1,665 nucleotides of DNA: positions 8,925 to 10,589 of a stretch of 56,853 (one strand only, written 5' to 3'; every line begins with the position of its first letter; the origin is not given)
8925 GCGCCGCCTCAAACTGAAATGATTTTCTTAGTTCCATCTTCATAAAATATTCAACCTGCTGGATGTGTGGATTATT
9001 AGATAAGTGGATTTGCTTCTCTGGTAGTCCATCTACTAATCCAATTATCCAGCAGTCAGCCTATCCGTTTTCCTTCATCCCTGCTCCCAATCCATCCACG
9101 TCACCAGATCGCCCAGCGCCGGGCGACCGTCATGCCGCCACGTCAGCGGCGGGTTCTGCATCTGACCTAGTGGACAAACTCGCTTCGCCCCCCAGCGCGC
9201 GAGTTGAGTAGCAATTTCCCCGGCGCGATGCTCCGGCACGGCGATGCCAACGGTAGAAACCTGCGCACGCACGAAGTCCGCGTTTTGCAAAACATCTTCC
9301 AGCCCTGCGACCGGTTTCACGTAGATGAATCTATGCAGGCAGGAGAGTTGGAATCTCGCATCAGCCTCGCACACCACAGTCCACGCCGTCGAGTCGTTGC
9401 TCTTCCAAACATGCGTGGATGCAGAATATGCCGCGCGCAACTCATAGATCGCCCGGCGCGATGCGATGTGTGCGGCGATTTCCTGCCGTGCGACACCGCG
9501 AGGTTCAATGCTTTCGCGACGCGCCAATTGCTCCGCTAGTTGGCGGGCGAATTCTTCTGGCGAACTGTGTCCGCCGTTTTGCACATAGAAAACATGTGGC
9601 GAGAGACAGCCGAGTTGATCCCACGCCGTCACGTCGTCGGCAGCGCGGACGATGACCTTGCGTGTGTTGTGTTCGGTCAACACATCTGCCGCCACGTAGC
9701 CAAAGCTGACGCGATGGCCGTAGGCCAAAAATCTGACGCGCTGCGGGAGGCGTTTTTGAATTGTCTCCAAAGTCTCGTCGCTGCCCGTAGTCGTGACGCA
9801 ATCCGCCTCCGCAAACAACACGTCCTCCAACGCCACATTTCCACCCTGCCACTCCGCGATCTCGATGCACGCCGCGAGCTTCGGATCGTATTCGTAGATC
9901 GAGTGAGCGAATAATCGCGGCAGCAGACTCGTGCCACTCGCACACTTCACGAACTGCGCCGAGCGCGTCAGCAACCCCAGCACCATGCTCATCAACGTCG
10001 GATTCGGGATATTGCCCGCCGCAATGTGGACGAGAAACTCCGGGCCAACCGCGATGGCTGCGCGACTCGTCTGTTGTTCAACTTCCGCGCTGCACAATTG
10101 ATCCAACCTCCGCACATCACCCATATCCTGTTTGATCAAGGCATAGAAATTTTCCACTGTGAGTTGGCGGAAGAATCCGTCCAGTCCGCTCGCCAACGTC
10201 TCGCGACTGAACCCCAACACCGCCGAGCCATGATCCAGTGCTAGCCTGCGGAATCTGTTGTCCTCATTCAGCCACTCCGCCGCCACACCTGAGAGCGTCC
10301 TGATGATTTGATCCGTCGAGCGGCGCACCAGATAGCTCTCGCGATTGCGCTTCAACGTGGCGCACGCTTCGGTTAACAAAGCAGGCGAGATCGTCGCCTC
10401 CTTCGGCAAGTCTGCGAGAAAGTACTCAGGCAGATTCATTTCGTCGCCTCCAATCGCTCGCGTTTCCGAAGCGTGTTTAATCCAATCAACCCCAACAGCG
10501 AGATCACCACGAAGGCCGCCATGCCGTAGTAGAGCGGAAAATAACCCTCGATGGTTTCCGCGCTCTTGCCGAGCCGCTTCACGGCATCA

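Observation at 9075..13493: Translationally coupled luxE-like / L,D-transpeptidase / MFS / luxC-like operon without luciferase genes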

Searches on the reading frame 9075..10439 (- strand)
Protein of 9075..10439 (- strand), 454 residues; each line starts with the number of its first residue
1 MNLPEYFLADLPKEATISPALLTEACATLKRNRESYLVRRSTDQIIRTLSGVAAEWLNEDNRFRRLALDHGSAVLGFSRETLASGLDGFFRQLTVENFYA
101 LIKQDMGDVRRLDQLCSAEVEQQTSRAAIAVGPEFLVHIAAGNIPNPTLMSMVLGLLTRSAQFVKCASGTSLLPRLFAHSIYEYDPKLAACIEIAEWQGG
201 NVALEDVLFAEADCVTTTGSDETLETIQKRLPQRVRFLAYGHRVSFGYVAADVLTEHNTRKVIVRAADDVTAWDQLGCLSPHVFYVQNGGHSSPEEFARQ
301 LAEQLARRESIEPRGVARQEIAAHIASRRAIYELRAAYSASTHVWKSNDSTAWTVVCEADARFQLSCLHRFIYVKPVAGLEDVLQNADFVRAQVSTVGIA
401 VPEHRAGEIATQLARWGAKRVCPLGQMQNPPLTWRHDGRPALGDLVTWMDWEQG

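Call 3: search_protein_families(library=pfam, proteins=[window:9075-10439:-], max_evalue=0.01)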
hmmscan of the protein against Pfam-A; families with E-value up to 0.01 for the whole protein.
window:9075-10439:- (454 aa): 1 family
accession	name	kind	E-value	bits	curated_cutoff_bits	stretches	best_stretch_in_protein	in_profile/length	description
PF05893.19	LuxC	-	3.1e-71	240.8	21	1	40-448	4-401/401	Acyl-CoA reductase (LuxC)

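Call 4: search_protein_families(library=ncbifam, proteins=[window:9075-10439:-], max_evalue=0.01)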
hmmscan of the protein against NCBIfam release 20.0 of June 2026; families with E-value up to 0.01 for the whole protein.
window:9075-10439:- (454 aa): 1 family
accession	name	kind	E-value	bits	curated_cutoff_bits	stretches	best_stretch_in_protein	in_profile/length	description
NF052251.1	LCFA_red_LuxC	equivalog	1.8e-23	82.8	750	1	39-452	52-448/478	long-chain-fatty-acyl-CoA reductase LuxC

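Call 7: find_homologous_proteins(query=window:9075-10439:-, max_evalue=1e-10)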
Query window:9075-10439:- (454 aa): 4135 proteins with E <= 1e-10 among 8000 candidates; the best 120 are listed.
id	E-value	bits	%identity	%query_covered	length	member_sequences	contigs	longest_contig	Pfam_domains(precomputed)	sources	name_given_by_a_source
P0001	0.0e+0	1030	100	100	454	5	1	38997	PF05893.20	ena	-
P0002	2.2e-273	925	89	100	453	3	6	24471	PF05893.20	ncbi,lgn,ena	-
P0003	1.9e-271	918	88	100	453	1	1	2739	PF05893.20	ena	-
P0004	1.3e-268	909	87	100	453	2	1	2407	PF05893.20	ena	-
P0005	1.3e-266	902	86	100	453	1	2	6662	PF05893.20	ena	-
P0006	1.0e-264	896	86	100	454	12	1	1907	PF05893.20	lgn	-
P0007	4.8e-260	881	84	100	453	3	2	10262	PF05893.20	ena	-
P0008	6.6e-260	880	84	100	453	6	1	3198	PF05893.20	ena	-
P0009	9.9e-253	857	83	100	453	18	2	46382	PF05893.20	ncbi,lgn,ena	-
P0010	4.0e-252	855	82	100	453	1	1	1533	PF05893.20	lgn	-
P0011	5.6e-248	841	89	92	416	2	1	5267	PF05893.20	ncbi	-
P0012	1.1e-244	830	79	100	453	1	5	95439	PF05893.20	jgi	jgi:hypothetical protein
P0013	3.1e-238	809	77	100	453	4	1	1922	PF05893.20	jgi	jgi:hypothetical protein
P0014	1.1e-226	771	75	100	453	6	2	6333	PF05893.20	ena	-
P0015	6.8e-226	768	73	100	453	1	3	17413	PF05893.20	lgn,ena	-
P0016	1.6e-225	767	74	100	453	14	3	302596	PF05893.20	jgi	jgi:hypothetical protein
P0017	8.6e-225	765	73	100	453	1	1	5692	PF05893.20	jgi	-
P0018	1.1e-223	761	74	100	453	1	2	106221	PF05893.20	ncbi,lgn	-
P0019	2.3e-223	760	73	100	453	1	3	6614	PF05893.20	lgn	-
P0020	3.0e-223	759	73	100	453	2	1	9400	PF05893.20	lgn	-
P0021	4.2e-223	759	73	100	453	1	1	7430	PF05893.20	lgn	-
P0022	9.4e-223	758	73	100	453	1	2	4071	PF05893.20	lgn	-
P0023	1.2e-222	757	73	100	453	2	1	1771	PF05893.20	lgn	-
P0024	1.1e-221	754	73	100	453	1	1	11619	PF05893.20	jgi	jgi:hypothetical protein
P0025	1.9e-220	750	71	100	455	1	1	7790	PF05893.20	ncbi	-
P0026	2.0e-220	750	72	100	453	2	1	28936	PF05893.20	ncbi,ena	-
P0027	2.8e-220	750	73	100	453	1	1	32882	PF05893.20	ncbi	ncbi:MAG: acyl-CoA reductase [Verrucomicrobiota bacterium]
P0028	3.6e-220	749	72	100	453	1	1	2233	PF05893.20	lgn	-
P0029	4.2e-220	749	72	100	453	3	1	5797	PF05893.20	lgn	-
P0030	6.4e-220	748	73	100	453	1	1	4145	PF05893.20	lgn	-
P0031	1.7e-219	747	72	100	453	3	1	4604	PF05893.20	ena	-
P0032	2.7e-219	746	71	100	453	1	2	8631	PF05893.20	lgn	-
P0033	1.8e-218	744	71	100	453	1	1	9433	PF05893.20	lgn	-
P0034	2.6e-218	743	72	100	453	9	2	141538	PF05893.20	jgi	jgi:hypothetical protein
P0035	2.7e-218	743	88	81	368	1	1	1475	PF05893.20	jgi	jgi:hypothetical protein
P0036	3.3e-218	743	72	100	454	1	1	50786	PF05893.20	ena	-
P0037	1.2e-217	741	72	100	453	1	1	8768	PF05893.20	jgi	jgi:hypothetical protein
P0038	1.0e-216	738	71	100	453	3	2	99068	PF05893.20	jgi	jgi:hypothetical protein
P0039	2.2e-216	737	71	100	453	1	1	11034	PF05893.20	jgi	jgi:hypothetical protein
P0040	3.1e-216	736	71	100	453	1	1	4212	PF05893.20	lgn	-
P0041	4.9e-216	736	70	100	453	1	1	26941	PF05893.20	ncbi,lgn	-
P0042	1.2e-215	734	70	100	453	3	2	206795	PF05893.20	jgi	-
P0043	1.4e-214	731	71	100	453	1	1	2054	PF05893.20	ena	-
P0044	1.5e-214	731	71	100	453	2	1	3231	PF05893.20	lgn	-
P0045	2.0e-214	730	70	100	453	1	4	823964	PF05893.20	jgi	jgi:hypothetical protein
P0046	2.1e-214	730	71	100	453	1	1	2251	PF05893.20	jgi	-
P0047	1.2e-213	728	70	100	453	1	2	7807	PF05893.20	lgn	-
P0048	1.7e-213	727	71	100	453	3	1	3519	PF05893.20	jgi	-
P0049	2.8e-213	727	69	100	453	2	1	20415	PF05893.20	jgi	jgi:hypothetical protein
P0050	1.2e-211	721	69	100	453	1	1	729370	PF05893.20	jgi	jgi:hypothetical protein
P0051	2.1e-211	720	70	100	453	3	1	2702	PF05893.20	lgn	-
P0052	3.9e-211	720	70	100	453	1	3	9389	PF05893.20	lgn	-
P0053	2.4e-209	714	69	100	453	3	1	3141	PF05893.20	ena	-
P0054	1.4e-208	711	69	100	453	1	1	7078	PF05893.20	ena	-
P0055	2.5e-208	710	69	100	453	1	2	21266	PF05893.20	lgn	-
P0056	8.6e-208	709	69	100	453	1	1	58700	PF05893.20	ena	-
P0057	4.0e-207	706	69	100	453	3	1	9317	PF05893.20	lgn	-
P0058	6.4e-207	706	69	100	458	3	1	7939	PF05893.20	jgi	jgi:hypothetical protein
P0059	6.4e-207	706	68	100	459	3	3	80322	PF05893.20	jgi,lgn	-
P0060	9.8e-207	705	68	100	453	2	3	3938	PF05893.20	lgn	-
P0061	1.4e-206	704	69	100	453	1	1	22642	PF05893.20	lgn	-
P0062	1.8e-206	704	68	100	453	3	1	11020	PF05893.20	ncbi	-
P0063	5.2e-206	703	68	100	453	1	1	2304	PF05893.20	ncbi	ncbi:MAG: acyl-CoA reductase [Limisphaerales bacterium]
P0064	5.9e-206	702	70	100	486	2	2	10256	PF05893.20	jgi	jgi:hypothetical protein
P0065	3.8e-205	700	68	100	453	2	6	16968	PF05893.20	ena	-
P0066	1.0e-204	698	67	100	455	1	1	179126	PF05893.20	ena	-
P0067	1.7e-204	698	68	100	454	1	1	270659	PF05893.20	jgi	jgi:hypothetical protein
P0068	1.9e-204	697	67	100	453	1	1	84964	PF05893.20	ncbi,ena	-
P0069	7.5e-204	696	68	100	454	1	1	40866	PF05893.20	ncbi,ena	-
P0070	8.2e-204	695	67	100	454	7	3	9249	PF05893.20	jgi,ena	jgi:hypothetical protein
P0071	9.0e-204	695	69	100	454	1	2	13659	PF05893.20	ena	-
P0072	1.3e-203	695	67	100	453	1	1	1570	PF05893.20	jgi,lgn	jgi:hypothetical protein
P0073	1.5e-203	695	68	100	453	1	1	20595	PF05893.20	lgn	-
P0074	2.1e-203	694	69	100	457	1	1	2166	PF05893.20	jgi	jgi:hypothetical protein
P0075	2.1e-203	694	68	100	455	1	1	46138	PF05893.20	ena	-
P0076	2.7e-203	694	68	100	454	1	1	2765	PF05893.20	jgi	jgi:hypothetical protein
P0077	2.9e-203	694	67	100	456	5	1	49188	PF05893.20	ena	-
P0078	3.1e-203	693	68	100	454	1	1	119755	PF05893.20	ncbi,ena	-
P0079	3.2e-203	693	67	100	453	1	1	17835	PF05893.20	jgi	jgi:hypothetical protein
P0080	3.6e-203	693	69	100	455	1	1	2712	PF05893.20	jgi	jgi:hypothetical protein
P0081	8.2e-203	692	68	100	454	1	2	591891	PF05893.20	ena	-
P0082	9.9e-203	692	69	100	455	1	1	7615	PF05893.20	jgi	jgi:hypothetical protein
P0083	1.2e-202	692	68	100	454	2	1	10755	PF05893.20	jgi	jgi:hypothetical protein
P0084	1.3e-202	691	67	100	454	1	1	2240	PF05893.20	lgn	-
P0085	1.4e-202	691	67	100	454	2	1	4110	PF05893.20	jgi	-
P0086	1.5e-202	691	67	100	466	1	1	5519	PF05893.20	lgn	-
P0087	1.6e-202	691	68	100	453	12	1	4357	PF05893.20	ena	-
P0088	1.7e-202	691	68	100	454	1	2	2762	PF05893.20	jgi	jgi:hypothetical protein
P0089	1.8e-202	691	68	100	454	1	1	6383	PF05893.20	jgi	jgi:hypothetical protein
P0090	1.9e-202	691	68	100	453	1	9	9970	PF05893.20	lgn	-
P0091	1.9e-202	691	68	100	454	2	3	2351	PF05893.20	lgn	-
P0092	2.2e-202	691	67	100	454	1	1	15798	PF05893.20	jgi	-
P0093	2.2e-202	691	69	100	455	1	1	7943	PF05893.20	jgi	jgi:hypothetical protein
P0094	2.3e-202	691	68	100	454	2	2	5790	PF05893.20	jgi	jgi:hypothetical protein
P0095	2.6e-202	690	68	100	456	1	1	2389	PF05893.20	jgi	jgi:hypothetical protein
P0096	3.1e-202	690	68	100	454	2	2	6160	PF05893.20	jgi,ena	jgi:hypothetical protein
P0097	3.2e-202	690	67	100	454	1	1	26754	PF05893.20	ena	-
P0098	4.0e-202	690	67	100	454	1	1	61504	PF05893.20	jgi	jgi:hypothetical protein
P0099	4.9e-202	690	67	100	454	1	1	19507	PF05893.20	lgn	-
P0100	5.2e-202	689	67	100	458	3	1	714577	PF05893.20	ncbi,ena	-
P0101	6.3e-202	689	67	100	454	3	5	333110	PF05893.20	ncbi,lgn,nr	ncbi:MAG: hypothetical protein KJ070_02475 [Verrucomicrobia bacterium]|nr:hypothetical protein [Verr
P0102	6.5e-202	689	68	100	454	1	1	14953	PF05893.20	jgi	jgi:Acyl-CoA reductase (LuxC)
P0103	7.3e-202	689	66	100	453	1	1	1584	PF05893.20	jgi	-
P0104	1.1e-201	688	68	100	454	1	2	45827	PF05893.20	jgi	jgi:hypothetical protein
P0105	1.1e-201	688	67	100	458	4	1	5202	PF05893.20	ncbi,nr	ncbi:MAG TPA: acyl-CoA reductase [Verrucomicrobiae bacterium]|nr:acyl-CoA reductase [Verrucomicrobia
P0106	1.2e-201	688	66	100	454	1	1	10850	PF05893.20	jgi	jgi:hypothetical protein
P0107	1.4e-201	688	67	100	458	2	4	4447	PF05893.20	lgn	-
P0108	1.7e-201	688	68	100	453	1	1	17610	PF05893.20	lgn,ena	-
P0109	2.2e-201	687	67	100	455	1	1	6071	PF05893.20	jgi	jgi:hypothetical protein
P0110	2.3e-201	687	67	100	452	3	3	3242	PF05893.20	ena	-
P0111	2.7e-201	687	67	100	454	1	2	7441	PF05893.20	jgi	jgi:hypothetical protein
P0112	2.9e-201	687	66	100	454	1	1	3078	PF05893.20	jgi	jgi:hypothetical protein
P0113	3.2e-201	687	67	100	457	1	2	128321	PF05893.20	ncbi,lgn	-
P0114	4.3e-201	686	67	100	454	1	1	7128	PF05893.20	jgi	jgi:Acyl-CoA reductase (LuxC)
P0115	4.5e-201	686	67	100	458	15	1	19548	PF05893.20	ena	-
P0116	5.6e-201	686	66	100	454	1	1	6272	PF05893.20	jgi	jgi:hypothetical protein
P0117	5.8e-201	686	68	100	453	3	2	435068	PF05893.20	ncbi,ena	-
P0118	5.8e-201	686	67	100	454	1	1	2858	PF05893.20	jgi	jgi:hypothetical protein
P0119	6.6e-201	686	68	100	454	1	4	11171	PF05893.20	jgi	jgi:hypothetical protein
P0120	6.7e-201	686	67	100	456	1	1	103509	PF05893.20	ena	-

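Call 9: find_related_loci(query=window:9075-10439:-, collection=genome_contigs, flank=8000)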
Query window:9075-10439:- (454 aa) in genome_contigs; peptide patterns used: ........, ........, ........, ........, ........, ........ (x = any residue, [..] = any of these).
207 stretches matched a pattern; 194 encode a relative of the query (tblastn E <= 1e-3); the best 80 are kept; 80 distinct loci.
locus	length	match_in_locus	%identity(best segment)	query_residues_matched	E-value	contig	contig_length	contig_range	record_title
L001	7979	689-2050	87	1-454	0e+0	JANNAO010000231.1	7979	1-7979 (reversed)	MAG: Verrucomicrobiota bacterium isolate OTE_78_metabat_453 OTE_78_k141_4089736, whole genome shotgun sequence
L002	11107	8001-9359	85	1-453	0e+0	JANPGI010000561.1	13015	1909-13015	MAG: Verrucomicrobiota bacterium isolate VAR_69_metabat_378 VAR_69_k141_4554486, whole genome shotgun sequence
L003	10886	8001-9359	83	1-453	0e+0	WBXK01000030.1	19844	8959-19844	MAG: Verrucomicrobia bacterium isolate Pedos-510 Ga0133913_10016145, whole genome shotgun sequence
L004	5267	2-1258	89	35-453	0e+0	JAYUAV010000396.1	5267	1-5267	MAG: Verrucomicrobiota bacterium isolate GFS_6609 GFS_6609_395, whole genome shotgun sequence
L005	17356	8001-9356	73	1-452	0e+0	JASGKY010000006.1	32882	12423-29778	MAG: Verrucomicrobiota bacterium isolate 5N068 JMF-2111-06-0005.ont.bin.68_5, whole genome shotgun sequence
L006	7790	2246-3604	71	1-453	0e+0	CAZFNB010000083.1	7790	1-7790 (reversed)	MAG TPA_asm: uncultured Bifidobacterium sp. isolate binchicken_co396_275 genome assembly, contig: NODE_13681_length_7790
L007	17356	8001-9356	74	1-452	0e+0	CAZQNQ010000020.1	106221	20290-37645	MAG TPA_asm: uncultured Bifidobacterium sp. isolate SRP344714_co2_359 genome assembly, contig: NODE_390_length_106221_co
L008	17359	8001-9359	67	1-453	0e+0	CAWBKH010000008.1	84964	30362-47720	MAG: uncultured Verrucomicrobiae bacterium isolate MFD03044.bin.1.108 genome assembly, contig: contig_56920, whole genom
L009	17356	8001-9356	67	1-452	0e+0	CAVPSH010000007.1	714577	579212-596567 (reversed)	MAG: uncultured bacterium isolate MFD00031.bin.2.149 genome assembly, contig: contig_9580, whole genome shotgun sequence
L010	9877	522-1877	68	1-452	0e+0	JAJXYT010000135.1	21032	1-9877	MAG: bacterium isolate BP7.bin11 NODE_3572_length_21032_cov_1.502846, whole genome shotgun sequence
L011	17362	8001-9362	66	1-454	0e+0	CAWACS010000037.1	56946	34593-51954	MAG: uncultured Verrucomicrobiae bacterium isolate MFD09286.bin.4.160 genome assembly, contig: contig_79454, whole genom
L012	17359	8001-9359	67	1-452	0e+0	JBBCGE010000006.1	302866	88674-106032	MAG: Limisphaerales bacterium isolate bin.6 s11805.ctg011829l, whole genome shotgun sequence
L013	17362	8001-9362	66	1-454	0e+0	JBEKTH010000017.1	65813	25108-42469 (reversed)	MAG: Verrucomicrobiota bacterium isolate SPRUCE 553 SPRUCE_553_17, whole genome shotgun sequence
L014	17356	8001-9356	68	1-452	0e+0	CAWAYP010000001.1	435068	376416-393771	MAG: uncultured Verrucomicrobiae bacterium isolate MFD05580.bin.1.99 genome assembly, contig: contig_11688, whole genome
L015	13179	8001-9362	67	1-453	0e+0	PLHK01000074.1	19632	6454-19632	MAG: Limisphaerales bacterium isolate bog_1402 73.20110800_S1S.11_contig_4515, whole genome shotgun sequence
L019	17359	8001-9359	67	1-452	0e+0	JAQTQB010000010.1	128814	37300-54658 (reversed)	MAG: Verrucomicrobiales bacterium isolate STB_13 NODE_325_length_128814_cov_10.596090_Sandtown_B, whole genome shotgun s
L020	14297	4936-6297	65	1-454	0e+0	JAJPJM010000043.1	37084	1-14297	MAG: Verrucomicrobia bacterium isolate Centralia_MAG_483 k107_35785038, whole genome shotgun sequence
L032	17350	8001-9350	65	1-452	0e+0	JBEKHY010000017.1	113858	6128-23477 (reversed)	MAG: Verrucomicrobiota bacterium isolate SPRUCE 288 SPRUCE_288_17, whole genome shotgun sequence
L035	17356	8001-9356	65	1-452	0e+0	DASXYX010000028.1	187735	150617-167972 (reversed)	MAG TPA_asm: Verrucomicrobiia bacterium isolate SMAG_U4836 k141_1890215, whole genome shotgun sequence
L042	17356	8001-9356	63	1-452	0e+0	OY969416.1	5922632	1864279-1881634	MAG: uncultured Verrucomicrobiae bacterium isolate MFD04967.bin.1.157 genome assembly, chromosome: 1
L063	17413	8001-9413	62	1-453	0e+0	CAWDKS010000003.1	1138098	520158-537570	MAG: uncultured Verrucomicrobiae bacterium isolate MFD09286.bin.1.254 genome assembly, contig: contig_33281, whole genom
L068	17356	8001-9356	63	1-452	0e+0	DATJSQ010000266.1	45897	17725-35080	MAG TPA_asm: Verrucomicrobiia bacterium isolate SMAG_U14997 k141_1848038, whole genome shotgun sequence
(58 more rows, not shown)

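Call 14: search_solved_structures(query=window:9075-10439:-, max_evalue=0.01)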
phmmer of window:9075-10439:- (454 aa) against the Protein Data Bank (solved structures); distinct sequences matched with E-value up to 0.01: 1.
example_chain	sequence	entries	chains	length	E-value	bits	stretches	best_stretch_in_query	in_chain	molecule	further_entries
7xc6_A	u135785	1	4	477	1.6e-12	50.1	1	41-452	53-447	Long-chain acyl-protein thioester reductase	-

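Call 16: search_protein_representatives(protein=window:9075-10439:-)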
Query: 454 residues. Proteins with E-value up to 0.001 (for the whole library): 3280; up to 1e-10: 2098; up to 1e-30: 603. The best 150 are listed.
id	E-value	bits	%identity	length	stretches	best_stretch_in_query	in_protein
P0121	1.3e-166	571.2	57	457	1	1-452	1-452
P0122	1.1e-124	433.0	48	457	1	1-451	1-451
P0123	1.7e-122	425.7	44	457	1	2-452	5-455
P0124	9.8e-119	413.3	53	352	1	1-351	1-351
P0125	7.3e-117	407.2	46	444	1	2-453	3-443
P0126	7.5e-108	377.5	54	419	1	2-324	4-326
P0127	5.6e-102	358.1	41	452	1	1-452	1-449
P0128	2.2e-97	343.0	55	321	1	137-437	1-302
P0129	1.3e-96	340.5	60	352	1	1-256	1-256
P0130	2.6e-95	336.1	61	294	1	101-364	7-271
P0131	8.5e-92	324.6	40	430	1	22-452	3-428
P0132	2.7e-90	319.6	59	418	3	64-214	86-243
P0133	2.0e-86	306.9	38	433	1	21-450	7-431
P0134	4.1e-86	305.9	61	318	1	1-234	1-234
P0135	4.7e-83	295.8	61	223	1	1-223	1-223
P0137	1.8e-80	287.2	38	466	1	26-452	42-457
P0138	3.4e-80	286.4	34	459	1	3-452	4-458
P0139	2.4e-78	280.3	37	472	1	15-452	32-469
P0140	5.1e-78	279.2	39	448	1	26-452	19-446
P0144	4.1e-77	276.2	35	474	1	13-452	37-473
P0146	1.0e-76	274.8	39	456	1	12-452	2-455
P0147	3.3e-76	273.2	39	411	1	25-447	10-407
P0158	1.4e-71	257.9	36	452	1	40-453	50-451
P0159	4.6e-71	256.2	38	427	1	36-448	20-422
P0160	6.1e-71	255.8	37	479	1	7-450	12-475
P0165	9.6e-70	251.9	38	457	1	16-452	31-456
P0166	1.2e-69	251.6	37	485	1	19-450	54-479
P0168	5.3e-69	249.5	37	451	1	41-452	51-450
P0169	2.0e-68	247.6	38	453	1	14-441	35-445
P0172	2.8e-67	243.8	37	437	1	24-452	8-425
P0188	9.7e-64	232.1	38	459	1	44-452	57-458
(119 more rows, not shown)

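Call 27: find_related_loci(query=A1, collection=metagenome_contigs, flank=7000)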
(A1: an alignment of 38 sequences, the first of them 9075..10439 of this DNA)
Query A1 (454 aa) in metagenome_contigs; peptide patterns used: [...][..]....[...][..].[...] (x = any residue, [..] = any of these).
600 stretches matched a pattern (row limit reached: there are more); 582 encode a relative of the query (tblastn E <= 1e-3); the best 80 are kept; 80 distinct loci.
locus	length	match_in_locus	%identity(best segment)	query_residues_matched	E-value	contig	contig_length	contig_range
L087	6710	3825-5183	83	1-453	0e+0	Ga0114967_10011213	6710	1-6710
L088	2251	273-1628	71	1-452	0e+0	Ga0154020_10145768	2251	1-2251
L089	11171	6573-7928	68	1-452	0e+0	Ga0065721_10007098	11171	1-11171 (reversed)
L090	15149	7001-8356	67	1-452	0e+0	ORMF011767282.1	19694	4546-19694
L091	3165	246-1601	67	1-452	0e+0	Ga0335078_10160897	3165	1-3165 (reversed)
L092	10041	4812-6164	67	1-452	0e+0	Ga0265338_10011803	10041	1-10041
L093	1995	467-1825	68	1-452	0e+0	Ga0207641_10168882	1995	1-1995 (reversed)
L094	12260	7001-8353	67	1-452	0e+0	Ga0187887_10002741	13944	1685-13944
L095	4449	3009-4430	65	1-452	0e+0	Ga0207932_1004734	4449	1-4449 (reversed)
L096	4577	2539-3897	66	1-452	0e+0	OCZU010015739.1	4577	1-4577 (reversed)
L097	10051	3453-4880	64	1-454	0e+0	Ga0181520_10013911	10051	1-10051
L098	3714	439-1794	67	1-452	0e+0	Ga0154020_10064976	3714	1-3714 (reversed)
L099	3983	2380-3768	66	1-454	0e+0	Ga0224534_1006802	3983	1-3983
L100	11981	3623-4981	68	1-452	0e+0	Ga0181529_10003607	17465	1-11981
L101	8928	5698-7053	67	1-452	0e+0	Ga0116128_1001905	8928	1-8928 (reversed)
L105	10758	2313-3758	64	1-452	0e+0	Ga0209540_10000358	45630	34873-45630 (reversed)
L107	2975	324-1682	67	1-452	0e+0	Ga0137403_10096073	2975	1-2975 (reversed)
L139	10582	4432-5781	66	1-453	0e+0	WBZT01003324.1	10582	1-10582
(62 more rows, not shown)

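Call 28: find_encoding_contigs(protein=P0123, flank=6000, max_places=2)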
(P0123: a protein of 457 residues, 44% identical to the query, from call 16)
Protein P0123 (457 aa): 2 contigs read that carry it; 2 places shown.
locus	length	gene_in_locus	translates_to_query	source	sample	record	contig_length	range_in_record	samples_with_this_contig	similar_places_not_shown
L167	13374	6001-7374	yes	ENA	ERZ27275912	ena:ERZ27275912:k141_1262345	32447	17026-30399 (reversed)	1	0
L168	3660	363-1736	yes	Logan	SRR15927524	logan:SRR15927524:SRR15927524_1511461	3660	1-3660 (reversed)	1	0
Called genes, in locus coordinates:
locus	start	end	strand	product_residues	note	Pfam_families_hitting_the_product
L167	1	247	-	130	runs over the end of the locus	PF13279:4HBT_2, PF03061:4HBT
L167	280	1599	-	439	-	-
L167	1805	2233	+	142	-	PF25919:BSH_CusB (faint), PF00364:Biotin_lipoyl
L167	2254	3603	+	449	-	PF00289:Biotin_carb_N, PF02222:ATP-grasp (weak), PF02786:CPSase_L_D2, PF07478:Dala_Dala_lig_C, PF08443:RimK (faint), PF02785:Biotin_carb_C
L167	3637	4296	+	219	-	PF02581:TMP-TENI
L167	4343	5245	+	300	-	PF00294:PfkB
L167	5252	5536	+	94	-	-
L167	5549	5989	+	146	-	PF13279:4HBT_2, PF03061:4HBT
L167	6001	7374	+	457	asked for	PF05893:LuxC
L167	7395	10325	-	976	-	PF13385:Laminin_G_3, PF13360:PQQ_2 (faint)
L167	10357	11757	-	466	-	PF01011:PQQ (faint), PF13360:PQQ_2, PF13570:Beta-prop_ACSF4, PF13360:PQQ_2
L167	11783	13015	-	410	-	-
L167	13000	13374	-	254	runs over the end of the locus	PF00899:ThiF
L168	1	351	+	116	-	?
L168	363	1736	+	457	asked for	PF05893:LuxC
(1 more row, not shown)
